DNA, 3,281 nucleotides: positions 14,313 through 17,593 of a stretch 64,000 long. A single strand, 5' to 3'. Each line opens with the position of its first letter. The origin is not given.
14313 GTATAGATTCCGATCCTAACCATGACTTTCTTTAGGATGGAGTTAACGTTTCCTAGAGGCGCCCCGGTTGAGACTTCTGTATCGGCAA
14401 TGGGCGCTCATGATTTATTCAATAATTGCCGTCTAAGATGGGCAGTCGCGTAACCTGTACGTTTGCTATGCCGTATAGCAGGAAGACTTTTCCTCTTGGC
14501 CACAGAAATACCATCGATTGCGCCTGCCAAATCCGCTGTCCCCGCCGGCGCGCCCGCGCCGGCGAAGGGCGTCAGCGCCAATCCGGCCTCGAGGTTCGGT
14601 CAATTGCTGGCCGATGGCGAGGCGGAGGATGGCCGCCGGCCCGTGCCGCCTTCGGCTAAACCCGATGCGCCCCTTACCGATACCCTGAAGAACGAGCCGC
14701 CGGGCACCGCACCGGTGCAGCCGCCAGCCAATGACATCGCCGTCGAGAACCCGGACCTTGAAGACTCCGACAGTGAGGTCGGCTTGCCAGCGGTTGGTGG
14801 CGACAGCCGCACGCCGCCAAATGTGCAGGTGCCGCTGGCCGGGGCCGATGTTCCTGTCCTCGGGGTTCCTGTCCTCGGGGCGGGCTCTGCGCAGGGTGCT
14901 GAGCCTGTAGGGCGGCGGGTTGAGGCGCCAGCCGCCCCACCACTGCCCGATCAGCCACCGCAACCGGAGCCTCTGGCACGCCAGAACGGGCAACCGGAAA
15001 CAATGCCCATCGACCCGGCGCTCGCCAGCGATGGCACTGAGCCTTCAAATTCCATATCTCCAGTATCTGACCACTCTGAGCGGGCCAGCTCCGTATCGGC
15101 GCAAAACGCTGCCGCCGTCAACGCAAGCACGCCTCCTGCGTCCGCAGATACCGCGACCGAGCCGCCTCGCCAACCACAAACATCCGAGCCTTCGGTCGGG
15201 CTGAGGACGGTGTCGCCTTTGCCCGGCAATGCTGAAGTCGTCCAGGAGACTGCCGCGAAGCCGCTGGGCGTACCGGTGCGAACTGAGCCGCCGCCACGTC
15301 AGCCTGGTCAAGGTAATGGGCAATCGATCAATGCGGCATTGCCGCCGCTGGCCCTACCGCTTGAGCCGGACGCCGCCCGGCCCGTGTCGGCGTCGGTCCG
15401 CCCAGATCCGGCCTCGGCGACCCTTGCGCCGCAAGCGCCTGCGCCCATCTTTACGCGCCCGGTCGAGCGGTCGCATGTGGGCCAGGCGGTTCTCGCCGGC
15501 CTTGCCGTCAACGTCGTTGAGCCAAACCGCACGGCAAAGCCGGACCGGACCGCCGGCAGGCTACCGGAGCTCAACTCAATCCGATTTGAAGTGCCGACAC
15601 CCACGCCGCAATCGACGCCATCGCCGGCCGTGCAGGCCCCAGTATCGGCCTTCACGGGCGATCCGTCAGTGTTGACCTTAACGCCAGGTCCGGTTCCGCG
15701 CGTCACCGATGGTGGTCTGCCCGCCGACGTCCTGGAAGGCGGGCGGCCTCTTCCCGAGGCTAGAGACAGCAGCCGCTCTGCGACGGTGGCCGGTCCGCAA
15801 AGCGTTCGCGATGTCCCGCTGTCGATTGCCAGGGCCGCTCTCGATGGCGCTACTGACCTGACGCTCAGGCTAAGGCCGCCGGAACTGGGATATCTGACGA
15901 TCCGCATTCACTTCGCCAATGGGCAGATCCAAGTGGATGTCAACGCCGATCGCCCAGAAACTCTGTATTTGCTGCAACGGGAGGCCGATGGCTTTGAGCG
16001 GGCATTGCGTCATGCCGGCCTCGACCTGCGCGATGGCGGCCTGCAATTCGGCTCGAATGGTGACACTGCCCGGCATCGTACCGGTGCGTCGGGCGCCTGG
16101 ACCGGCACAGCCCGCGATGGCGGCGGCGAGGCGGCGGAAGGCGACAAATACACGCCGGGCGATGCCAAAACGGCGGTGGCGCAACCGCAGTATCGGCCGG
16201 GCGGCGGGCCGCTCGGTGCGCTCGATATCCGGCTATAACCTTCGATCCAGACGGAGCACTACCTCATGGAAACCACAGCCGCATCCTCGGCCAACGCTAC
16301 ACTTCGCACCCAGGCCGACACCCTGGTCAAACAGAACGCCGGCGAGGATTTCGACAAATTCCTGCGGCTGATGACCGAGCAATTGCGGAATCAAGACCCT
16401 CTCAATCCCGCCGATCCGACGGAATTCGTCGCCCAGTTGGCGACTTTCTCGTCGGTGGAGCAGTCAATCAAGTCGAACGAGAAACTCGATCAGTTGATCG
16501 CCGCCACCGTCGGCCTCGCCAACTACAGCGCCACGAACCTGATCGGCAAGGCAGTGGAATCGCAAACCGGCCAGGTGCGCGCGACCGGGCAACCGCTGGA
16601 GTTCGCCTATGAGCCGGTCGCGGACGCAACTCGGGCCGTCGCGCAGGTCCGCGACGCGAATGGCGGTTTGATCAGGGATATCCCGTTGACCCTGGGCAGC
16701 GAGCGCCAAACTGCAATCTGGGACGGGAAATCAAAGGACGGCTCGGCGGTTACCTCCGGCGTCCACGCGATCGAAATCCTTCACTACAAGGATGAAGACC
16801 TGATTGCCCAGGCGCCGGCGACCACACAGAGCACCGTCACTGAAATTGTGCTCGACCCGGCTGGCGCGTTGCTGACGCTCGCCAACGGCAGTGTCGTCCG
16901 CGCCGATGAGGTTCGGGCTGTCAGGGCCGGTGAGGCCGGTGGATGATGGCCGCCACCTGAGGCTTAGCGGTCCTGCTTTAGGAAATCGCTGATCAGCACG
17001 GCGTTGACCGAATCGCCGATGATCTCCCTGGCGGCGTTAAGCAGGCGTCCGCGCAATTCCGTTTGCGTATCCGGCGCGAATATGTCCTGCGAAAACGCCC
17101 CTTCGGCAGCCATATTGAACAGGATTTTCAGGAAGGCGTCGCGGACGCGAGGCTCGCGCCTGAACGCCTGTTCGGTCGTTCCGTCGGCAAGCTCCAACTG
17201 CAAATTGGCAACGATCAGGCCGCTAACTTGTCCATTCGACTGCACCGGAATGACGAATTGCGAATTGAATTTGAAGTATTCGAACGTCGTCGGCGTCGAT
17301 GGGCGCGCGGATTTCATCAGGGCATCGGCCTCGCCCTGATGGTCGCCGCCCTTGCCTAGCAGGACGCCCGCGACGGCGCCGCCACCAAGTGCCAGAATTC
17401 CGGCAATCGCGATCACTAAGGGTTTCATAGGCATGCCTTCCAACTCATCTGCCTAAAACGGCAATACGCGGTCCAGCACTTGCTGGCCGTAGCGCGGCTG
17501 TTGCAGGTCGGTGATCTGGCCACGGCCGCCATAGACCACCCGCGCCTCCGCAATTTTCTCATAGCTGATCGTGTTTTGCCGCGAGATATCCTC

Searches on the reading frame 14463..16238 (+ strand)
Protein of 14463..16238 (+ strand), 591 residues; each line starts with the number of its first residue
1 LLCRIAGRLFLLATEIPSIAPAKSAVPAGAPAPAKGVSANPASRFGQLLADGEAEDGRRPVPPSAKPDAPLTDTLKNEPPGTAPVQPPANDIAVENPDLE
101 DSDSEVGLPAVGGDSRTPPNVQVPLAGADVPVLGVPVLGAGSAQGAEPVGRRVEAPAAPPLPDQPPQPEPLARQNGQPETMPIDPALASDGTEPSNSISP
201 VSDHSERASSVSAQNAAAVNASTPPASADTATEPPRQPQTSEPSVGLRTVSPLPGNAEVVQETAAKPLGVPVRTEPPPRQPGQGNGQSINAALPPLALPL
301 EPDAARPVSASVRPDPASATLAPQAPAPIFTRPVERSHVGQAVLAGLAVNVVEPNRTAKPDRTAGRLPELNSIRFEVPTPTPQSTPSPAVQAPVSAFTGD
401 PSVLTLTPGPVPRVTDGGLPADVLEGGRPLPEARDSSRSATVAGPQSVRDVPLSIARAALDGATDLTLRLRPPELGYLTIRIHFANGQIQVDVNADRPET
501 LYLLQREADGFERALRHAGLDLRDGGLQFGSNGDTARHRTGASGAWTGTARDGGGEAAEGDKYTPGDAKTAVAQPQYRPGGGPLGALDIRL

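Call 28: search_protein_families(library=pfam, proteins=[window:14463-16238:+], max_evalue=0.01)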
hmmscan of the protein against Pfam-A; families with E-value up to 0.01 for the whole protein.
window:14463-16238:+ (591 aa): 1 family
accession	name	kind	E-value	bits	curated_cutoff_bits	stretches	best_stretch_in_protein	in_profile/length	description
PF02120.21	Flg_hook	-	9.1e-14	51.5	29.8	1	458-530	7-79/85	Flagellar hook-length control protein FliK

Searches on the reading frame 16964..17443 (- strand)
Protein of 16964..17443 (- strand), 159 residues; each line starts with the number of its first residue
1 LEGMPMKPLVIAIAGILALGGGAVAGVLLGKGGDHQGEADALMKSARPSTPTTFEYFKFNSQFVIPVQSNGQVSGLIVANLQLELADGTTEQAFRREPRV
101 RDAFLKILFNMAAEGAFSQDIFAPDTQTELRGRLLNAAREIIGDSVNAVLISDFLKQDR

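Call 5: search_protein_families(library=pfam, proteins=[window:16964-17443:-], max_evalue=1)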
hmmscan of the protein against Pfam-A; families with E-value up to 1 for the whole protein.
window:16964-17443:- (159 aa): 1 family
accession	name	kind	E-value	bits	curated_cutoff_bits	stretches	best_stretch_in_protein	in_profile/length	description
PF03748.19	FliL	-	2.1e-08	35.1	24.6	1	56-157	1-103/103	Flagellar basal body-associated protein FliL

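Call 6: search_protein_families(library=ncbifam, proteins=[window:16964-17443:-], max_evalue=1)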
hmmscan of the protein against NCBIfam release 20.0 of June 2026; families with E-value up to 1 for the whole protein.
window:16964-17443:- (159 aa): 3 families
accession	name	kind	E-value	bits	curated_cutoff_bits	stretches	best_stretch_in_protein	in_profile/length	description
NF004285.1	PRK05696.1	equivalog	0.0059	16.4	179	1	9-147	22-156/171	flagellar basal body-associated protein FliL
NF009420.1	PRK12785.1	equivalog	0.0097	15.7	197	1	7-154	20-158/161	flagellar basal body-associated protein FliL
NF005435.1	PRK07021.1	equivalog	0.027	14.3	131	1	8-114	8-114/157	flagellar basal body-associated protein FliL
